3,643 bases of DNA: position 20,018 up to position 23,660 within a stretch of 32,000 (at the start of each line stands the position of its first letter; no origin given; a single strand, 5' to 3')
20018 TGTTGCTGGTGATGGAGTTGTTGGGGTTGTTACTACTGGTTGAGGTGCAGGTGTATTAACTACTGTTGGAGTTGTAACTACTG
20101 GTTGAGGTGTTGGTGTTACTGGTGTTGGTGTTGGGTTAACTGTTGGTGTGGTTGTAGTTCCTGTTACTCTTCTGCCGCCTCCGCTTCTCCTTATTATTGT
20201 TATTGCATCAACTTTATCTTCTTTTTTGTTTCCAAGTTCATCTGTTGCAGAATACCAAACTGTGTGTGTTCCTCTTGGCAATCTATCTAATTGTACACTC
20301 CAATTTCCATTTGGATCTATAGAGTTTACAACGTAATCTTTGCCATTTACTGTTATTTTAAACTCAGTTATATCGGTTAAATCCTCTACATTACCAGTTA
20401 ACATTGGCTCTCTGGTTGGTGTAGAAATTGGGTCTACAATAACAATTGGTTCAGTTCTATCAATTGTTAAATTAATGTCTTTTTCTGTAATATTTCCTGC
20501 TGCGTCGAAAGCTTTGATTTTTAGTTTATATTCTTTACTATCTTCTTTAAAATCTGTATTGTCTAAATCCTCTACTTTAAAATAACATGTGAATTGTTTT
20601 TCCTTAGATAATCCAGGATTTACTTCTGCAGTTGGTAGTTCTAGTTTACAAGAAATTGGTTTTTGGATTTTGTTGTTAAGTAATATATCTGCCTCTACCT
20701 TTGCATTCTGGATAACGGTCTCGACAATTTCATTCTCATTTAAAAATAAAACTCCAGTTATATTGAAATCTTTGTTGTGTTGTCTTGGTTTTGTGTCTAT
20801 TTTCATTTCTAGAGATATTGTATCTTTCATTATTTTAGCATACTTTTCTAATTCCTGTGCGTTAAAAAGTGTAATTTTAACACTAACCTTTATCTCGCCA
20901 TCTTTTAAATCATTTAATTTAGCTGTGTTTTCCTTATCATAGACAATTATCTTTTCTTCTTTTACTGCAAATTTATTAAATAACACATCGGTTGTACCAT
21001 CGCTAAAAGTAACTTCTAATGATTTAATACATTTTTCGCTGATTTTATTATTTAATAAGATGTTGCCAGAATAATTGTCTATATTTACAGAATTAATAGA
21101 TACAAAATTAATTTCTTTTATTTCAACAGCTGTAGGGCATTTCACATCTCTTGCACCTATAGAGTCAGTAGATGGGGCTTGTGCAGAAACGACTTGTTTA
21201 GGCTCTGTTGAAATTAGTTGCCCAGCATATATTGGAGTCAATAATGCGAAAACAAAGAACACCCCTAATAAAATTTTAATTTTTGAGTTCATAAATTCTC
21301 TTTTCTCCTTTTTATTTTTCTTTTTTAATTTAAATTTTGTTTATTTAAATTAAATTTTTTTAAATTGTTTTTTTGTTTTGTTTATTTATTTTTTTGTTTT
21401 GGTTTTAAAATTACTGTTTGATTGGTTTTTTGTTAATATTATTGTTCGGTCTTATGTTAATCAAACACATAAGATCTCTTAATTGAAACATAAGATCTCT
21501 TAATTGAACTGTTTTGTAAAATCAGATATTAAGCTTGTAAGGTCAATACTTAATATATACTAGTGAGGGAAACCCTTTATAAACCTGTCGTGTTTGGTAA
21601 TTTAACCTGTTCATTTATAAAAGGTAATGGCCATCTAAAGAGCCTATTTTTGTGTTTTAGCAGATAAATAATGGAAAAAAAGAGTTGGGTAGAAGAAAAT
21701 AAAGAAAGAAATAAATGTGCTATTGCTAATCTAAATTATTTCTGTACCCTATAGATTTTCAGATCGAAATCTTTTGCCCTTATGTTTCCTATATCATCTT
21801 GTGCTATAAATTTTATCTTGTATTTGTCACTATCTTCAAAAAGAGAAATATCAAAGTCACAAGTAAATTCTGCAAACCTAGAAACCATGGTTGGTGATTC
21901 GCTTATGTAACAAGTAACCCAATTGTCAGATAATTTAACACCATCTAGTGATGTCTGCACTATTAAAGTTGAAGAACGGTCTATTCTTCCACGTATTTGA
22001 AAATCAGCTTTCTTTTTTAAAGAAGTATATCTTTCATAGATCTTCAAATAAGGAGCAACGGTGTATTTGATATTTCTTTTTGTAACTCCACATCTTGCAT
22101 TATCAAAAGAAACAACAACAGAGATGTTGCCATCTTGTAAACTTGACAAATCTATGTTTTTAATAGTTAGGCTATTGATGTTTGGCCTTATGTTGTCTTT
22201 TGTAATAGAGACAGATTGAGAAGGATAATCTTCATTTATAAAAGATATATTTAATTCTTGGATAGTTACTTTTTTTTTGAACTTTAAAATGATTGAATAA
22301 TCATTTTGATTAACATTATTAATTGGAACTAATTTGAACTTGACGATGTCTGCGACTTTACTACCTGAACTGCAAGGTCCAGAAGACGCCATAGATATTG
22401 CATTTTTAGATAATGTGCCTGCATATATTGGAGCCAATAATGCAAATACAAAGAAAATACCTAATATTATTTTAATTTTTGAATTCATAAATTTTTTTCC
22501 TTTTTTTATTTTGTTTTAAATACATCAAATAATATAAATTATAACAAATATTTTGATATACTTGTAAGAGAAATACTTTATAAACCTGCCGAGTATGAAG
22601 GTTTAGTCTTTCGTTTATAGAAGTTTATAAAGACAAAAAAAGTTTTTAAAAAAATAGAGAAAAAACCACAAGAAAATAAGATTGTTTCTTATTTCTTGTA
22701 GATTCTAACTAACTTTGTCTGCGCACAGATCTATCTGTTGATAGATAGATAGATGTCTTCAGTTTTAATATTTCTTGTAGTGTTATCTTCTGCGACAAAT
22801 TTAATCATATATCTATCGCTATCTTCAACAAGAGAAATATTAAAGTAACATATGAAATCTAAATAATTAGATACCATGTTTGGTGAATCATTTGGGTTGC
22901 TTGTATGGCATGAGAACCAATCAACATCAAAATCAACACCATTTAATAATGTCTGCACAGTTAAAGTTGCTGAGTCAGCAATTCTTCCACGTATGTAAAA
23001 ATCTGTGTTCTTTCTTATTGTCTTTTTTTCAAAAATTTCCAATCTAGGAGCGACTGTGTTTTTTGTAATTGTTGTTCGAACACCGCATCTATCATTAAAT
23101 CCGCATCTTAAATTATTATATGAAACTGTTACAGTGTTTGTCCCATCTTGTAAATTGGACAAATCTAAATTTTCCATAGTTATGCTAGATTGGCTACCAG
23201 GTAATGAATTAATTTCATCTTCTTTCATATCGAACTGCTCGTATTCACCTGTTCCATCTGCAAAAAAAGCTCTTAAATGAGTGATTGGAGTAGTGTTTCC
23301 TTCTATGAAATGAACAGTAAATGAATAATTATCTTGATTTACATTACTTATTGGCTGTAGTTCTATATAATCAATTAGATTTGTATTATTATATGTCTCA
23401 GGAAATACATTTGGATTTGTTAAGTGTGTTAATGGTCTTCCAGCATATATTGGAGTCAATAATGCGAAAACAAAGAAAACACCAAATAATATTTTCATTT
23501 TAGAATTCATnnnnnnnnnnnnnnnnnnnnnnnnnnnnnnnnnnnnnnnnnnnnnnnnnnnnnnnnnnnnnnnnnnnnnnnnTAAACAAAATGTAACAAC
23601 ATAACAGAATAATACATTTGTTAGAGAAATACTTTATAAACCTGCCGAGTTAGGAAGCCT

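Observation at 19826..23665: Three tandem secreted-protein paralogues with a near-identical promoter/SD/signal-peptide module and diverged bodies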

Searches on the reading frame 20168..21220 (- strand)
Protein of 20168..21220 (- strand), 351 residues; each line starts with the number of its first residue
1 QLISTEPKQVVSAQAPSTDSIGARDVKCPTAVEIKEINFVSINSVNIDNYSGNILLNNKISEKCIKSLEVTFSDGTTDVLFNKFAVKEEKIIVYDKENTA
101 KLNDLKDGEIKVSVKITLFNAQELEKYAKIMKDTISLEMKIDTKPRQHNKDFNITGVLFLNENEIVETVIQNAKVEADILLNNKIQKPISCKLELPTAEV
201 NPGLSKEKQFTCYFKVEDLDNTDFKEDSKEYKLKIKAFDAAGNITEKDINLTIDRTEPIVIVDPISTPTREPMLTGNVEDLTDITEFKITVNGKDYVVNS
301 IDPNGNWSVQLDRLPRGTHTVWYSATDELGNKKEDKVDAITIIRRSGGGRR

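Call 65: predict_structure(alignment_id=A6)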
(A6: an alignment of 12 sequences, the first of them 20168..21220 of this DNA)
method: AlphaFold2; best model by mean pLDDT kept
length: 351 residues; sequences in the alignment: 12
mean_pLDDT: 78.4   pTM: 0.57
mean pLDDT of the five models: 78.4, 78.2, 77.8, 75.9, 65.0
residues with pLDDT >= 90: 128; 70-90: 137; 50-70: 44; < 50: 42
segments of 3 or more residues with pLDDT < 50: 1-24, 165-168, 198-204, 223-225, 348-351
pLDDT, mean of each block of 10 residues (from residue 1): 33 33 59 93 89 94 93 96 94 92 90 95 93 82 73 81 52 71 65 60 61 75 53 80 82 80 91 91 86 89 89 92 87 87 69 43
secondary structure, 60 per line:
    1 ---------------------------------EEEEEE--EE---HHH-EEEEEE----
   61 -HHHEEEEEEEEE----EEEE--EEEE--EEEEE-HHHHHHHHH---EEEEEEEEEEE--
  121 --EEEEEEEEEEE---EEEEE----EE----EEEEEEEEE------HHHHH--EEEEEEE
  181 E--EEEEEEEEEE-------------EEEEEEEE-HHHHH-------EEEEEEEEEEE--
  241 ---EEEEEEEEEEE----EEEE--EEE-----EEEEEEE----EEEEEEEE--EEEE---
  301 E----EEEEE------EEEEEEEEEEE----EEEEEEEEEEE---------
elements in order: E34-39 E51-56 E65-73 E78-81 E84-87 E90-94 H96-104 E108-118 E123-133 E137-141 E152-160 H167-171 E174-181 E184-193 E207-214 H216-220 E228-238 E244-254 E259-262 E265-267 E273-279 E284-291 E294-297 E306-310 E317-327 E332-342
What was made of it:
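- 19826..21292 (-): Gene A. It encodes a 488-aa anchored surface protein: signal peptide, D1, D2, Big_13, Pro/Thr stalk and transmembrane anchor. The AF2 model of the ectodomain has pLDDT 78 and three beta-sandwich domains (call 65).
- On Tandem Ig-like beta-sandwich adhesin fold: The A ectodomain model has pLDDT 78.4 and three all-beta domains (call 65).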

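Call 69: fold_search(model_id=the predicted structure, library=pdb)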
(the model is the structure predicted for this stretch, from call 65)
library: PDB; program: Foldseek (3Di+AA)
matches with E <= 10: 1858; with E <= 0.001: 798
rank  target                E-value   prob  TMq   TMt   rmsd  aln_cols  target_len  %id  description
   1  5irb_B                7.0e-11  1.00  0.32  0.35  10.8       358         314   14  Structural insight into host cell surface retention of a 1.5-MDa bacterial ice-binding adhesin (released 2017-07-19)
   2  2yn3_A                1.1e-10  1.00  0.33  0.40  11.9       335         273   15  Structural insight into the giant calcium-binding adhesin SiiE: implications for the adhesion of Salmonella enterica t (released 2013-04-03)
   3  5jde_A                2.2e-10  1.00  0.29  0.36  10.6       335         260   12  Crystal structure of I9-I11 tandem from titin (P1) (released 2016-09-14)
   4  2yn3_C                4.5e-10  1.00  0.36  0.43  11.2       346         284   12  Structural insight into the giant calcium-binding adhesin SiiE: implications for the adhesion of Salmonella enterica t (released 2013-04-03)
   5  2yn5_A                6.7e-10  1.00  0.37  0.43  10.7       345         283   13  Structural insight into the giant calcium-binding adhesin SiiE: implications for the adhesion of Salmonella enterica t (released 2013-04-03)
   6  6xi1_BBB              7.8e-10  1.00  0.22  0.19  14.2       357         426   13  Crystal structure of tetra-tandem repeat in extending RTX adhesin from Aeromonas hydrophila (released 2020-10-14)
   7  5irb_A                8.6e-10  1.00  0.33  0.36  11.0       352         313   15  Structural insight into host cell surface retention of a 1.5-MDa bacterial ice-binding adhesin (released 2017-07-19)
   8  9ijj_P                1.6e-09  1.00  0.31  0.22  12.9       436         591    9  In situ structure of the central apparatus in mouse sperm axoneme. (released 2025-06-04)
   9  7ahs_B                2.0e-09  1.00  0.28  0.34  11.3       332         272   12  titin-N2A Ig81-Ig83 (released 2021-03-24)
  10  7l0o_B                2.2e-09  1.00  0.28  0.23  17.0       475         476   10  Streptococcus gordonii C123 Domain(s)-Structural and Functional Analysis (released 2021-09-08)
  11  6xi1_AAA              2.3e-09  1.00  0.22  0.19  14.1       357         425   12  Crystal structure of tetra-tandem repeat in extending RTX adhesin from Aeromonas hydrophila (released 2020-10-14)
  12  2yn5_B                3.1e-09  1.00  0.37  0.43  10.4       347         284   13  Structural insight into the giant calcium-binding adhesin SiiE: implications for the adhesion of Salmonella enterica t (released 2013-04-03)
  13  4p99_A                3.8e-09  1.00  0.33  0.29  10.2       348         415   14  Ca2+-stabilized adhesin helps an Antarctic bacterium reach out and bind ice (released 2014-06-18)
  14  3qe5_A                4.4e-09  1.00  0.29  0.23  16.8       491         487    9  Complete structure of Streptococcus mutans Antigen I/II carboxy-terminus (released 2011-04-20)
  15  6xi3                  5.1e-09  1.00  0.27  0.25  12.9       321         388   15  Crystal structure of tetra-tandem repeat in extending region of large adhesion protein (released 2020-10-14)
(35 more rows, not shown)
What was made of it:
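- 19826..21292 (-): The top Foldseek hits are tandem Ig-like adhesins: MpIBP 5irb and SiiE 2yn3 (call 69).
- On Tandem Ig-like beta-sandwich adhesin fold: The top Foldseek PDB hits are 5irb, 2yn3 and the titin I9-I11 tandem (5jde), at E 7e-11 to 2e-10 (call 69).
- Closest known: Tandem bacterial Ig-like. Same: Fold-level match of the three-domain ectodomain (Foldseek E 7e-11 to 1e-10, call 69).
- Three beta-sandwich domains, pLDDT 78 (call 65), matching tandem Ig-like adhesins (call 69).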

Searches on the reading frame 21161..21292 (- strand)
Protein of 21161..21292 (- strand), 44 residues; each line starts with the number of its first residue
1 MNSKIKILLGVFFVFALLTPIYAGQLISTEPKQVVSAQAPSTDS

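Call 44: find_homologous_proteins(query=A5, max_evalue=10)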
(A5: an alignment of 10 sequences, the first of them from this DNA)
Query A5 (10 sequences) (44 aa, profile of the alignment): 1 proteins with E <= 10 among 31 candidates.
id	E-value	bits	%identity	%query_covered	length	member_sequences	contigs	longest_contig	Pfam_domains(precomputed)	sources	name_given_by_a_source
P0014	5.0e-17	79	91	52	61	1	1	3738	-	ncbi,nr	ncbi:MAG TPA: hypothetical protein PLK55_04180, partial [archaeon]|nr:hypothetical protein [archaeon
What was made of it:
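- Tried and rejected: A 44-aa profile returned only one partial protein and not even A, B or C, so it says nothing about distribution (call 44).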

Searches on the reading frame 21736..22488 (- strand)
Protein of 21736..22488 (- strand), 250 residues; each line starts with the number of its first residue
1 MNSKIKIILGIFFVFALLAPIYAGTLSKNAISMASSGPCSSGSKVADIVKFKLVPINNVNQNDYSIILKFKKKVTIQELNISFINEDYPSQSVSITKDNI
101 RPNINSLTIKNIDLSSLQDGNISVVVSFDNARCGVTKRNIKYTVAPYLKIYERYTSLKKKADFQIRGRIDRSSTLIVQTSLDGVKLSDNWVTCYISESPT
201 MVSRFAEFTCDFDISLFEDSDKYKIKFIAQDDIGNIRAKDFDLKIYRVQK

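Call 9: search_protein_families(library=pfam, proteins=[window:21736-22488:-], max_evalue=0.1)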
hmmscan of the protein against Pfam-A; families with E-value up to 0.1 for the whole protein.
window:21736-22488:- (250 aa): 0 families

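Call 12: find_encoding_contigs(protein=window:21736-22488:-, flank=10000, max_places=6)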
Protein window:21736-22488:- (250 aa): 21 contigs read that carry it; 6 places shown.
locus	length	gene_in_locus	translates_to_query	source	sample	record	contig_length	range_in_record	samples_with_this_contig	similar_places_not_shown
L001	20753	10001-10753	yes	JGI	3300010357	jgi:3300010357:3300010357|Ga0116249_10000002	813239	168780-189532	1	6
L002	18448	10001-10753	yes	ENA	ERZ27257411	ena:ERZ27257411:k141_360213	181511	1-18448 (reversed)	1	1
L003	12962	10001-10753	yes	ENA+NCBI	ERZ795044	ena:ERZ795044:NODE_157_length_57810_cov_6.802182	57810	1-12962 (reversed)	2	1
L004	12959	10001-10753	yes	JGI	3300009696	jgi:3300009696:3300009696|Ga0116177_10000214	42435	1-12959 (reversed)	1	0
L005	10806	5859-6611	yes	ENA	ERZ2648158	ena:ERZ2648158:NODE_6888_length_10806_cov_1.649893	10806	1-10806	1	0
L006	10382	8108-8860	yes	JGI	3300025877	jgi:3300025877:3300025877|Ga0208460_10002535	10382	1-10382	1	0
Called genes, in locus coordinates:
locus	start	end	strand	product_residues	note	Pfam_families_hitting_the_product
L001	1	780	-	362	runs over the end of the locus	-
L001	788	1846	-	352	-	-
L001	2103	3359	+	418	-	PF00009:GTP_EFTU, PF01926:MMR_HSR1 (faint), PF03144:GTP_EFTU_D2, PF03143:GTP_EFTU_D3, PF22594:GTP-eEF1A_C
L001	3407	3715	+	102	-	PF00338:Ribosomal_S10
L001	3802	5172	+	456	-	PF01139:RtcB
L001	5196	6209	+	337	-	PF13793:Pribosyltran_N, PF00156:Pribosyltran, PF14681:UPRTase (weak), PF14572:Pribosyl_synth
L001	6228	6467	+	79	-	-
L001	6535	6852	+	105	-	-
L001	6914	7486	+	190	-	-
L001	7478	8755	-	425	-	PF27218:MJ0043_C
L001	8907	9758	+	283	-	-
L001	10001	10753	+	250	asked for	-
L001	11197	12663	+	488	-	PF19077:Big_13 (faint)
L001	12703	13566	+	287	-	PF13353:Fer4_12, PF04055:Radical_SAM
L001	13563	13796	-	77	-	-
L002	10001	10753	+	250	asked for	-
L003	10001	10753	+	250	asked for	-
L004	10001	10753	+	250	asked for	-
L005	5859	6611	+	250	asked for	-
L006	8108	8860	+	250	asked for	-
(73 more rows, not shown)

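Call 35: search_protein_families(library=ncbifam, proteins=[window:21736-22488:-], max_evalue=0.1)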
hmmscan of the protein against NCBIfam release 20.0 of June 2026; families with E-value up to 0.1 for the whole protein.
window:21736-22488:- (250 aa): 1 family
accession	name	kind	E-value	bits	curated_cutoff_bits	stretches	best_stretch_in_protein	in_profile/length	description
NF041927.1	Xrt_dep_XDP1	equivalog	0.024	14.6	125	1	57-133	91-162/242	exosortase-dependent surface protein XDP1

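Call 49: search_protein_representatives(alignment_id=A3)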
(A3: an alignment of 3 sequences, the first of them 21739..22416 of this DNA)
Query: 3 sequences, 237 profile positions. Proteins with E-value up to 0.001 (for the whole library): 168; up to 1e-10: 57; up to 1e-30: 4. The best 150 are listed.
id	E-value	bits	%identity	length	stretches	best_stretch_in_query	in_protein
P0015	2.0e-105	367.8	-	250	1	5-237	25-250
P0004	7.3e-80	284.1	-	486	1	6-235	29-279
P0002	2.6e-58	213.6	-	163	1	77-234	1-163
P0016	1.7e-33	132.4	-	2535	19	91-134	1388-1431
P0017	2.1e-30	122.2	-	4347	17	93-136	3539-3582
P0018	7.3e-30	120.5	-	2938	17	29-162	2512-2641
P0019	2.2e-28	115.6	-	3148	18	74-129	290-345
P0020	9.2e-28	113.6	-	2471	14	85-151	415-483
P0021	4.4e-27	111.4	-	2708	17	38-136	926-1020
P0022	6.0e-27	110.9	-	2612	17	86-161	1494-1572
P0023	6.0e-26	107.6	-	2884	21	87-135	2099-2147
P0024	1.8e-24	102.8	-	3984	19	52-135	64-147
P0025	1.0e-23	100.3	-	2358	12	92-140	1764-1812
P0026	1.4e-23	99.9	-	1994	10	35-131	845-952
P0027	4.4e-23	98.3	-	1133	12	85-136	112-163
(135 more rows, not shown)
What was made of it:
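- Closest known: Tandem bacterial Ig-like. Same: Short repeat-level HMM matches in giant repeat proteins (call 49).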

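Call 50: predict_structure(alignment_id=A3)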
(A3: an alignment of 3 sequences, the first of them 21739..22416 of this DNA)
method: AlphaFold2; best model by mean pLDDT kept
length: 226 residues; sequences in the alignment: 3
mean_pLDDT: 53.7   pTM: 0.35
mean pLDDT of the five models: 53.7, 51.7, 51.3, 51.0, 47.3
residues with pLDDT >= 90: 0; 70-90: 10; 50-70: 142; < 50: 74
segments of 3 or more residues with pLDDT < 50: 1-26, 106-137, 175-178, 223-226
pLDDT, mean of each block of 10 residues (from residue 1): 27 36 46 58 58 62 59 54 66 64 50 33 37 47 65 61 64 56 69 56 61 58 43
secondary structure, 60 per line:
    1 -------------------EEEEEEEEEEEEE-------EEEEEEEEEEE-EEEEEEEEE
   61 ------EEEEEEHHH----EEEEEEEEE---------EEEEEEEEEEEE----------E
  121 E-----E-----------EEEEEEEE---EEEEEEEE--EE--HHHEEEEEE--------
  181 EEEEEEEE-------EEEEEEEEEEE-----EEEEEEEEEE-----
elements in order: E20-32 E40-50 E52-60 E67-72 E80-88 E98-109 E139-146 E150-157 E167-172 E181-188 E196-206 E212-221
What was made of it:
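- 21736..22488 (-): Gene B. It encodes a 250-aa exported protein with a signal peptide and two Ig-like domains, and no anchor. The AF2 model is all-beta with two domains but low confidence (pLDDT 54; call 50).
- On Tandem Ig-like beta-sandwich adhesin fold: The model of B alone is of low confidence (pLDDT 54; call 50).
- Tried and rejected: The AF2 model of B from a 3-sequence alignment was too poor (pLDDT 54) for a fold search (call 50), so only the A model was searched.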

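Call 89: find_related_loci(query=A3, collection=viral_contigs, flank=6000)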
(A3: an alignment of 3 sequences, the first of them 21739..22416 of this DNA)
Query A3 (226 aa) in viral_contigs; peptide patterns used: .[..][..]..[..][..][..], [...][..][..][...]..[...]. (x = any residue, [..] = any of these).
351 stretches matched a pattern, but none encodes a relative of the query by tblastn (E <= 1e-3).

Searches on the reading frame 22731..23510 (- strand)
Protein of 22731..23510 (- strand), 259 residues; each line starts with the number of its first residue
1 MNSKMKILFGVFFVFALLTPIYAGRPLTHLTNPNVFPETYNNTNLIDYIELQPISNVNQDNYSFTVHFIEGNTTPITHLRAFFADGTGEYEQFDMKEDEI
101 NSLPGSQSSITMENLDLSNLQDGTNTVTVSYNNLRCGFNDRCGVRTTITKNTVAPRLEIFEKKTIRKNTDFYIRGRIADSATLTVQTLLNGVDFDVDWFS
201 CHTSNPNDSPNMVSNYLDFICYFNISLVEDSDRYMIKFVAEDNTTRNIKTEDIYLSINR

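Call 9: search_protein_families(library=pfam, proteins=[window:22731-23510:-], max_evalue=0.1)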
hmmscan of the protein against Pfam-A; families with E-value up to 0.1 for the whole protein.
window:22731-23510:- (259 aa): 0 families

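Call 11: find_homologous_proteins(query=window:22731-23510:-, max_evalue=0.001)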
Query window:22731-23510:- (259 aa): 2 proteins with E <= 0.001 among 231 candidates.
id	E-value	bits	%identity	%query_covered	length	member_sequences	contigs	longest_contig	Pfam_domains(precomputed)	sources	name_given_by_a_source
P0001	4.3e-169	578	100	100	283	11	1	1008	-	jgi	jgi:hypothetical protein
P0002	1.2e-79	285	85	64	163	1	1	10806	-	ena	-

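Call 35: search_protein_families(library=ncbifam, proteins=[window:22731-23510:-], max_evalue=0.1)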
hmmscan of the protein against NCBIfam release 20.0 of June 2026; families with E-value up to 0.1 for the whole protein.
window:22731-23510:- (259 aa): 1 family
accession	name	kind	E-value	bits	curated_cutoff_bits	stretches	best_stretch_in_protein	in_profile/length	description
NF033510.3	Ca_tandemer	repeat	0.035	14.5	50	0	109-132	66-89/96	Ca2+-stabilized repeat-containing adhesin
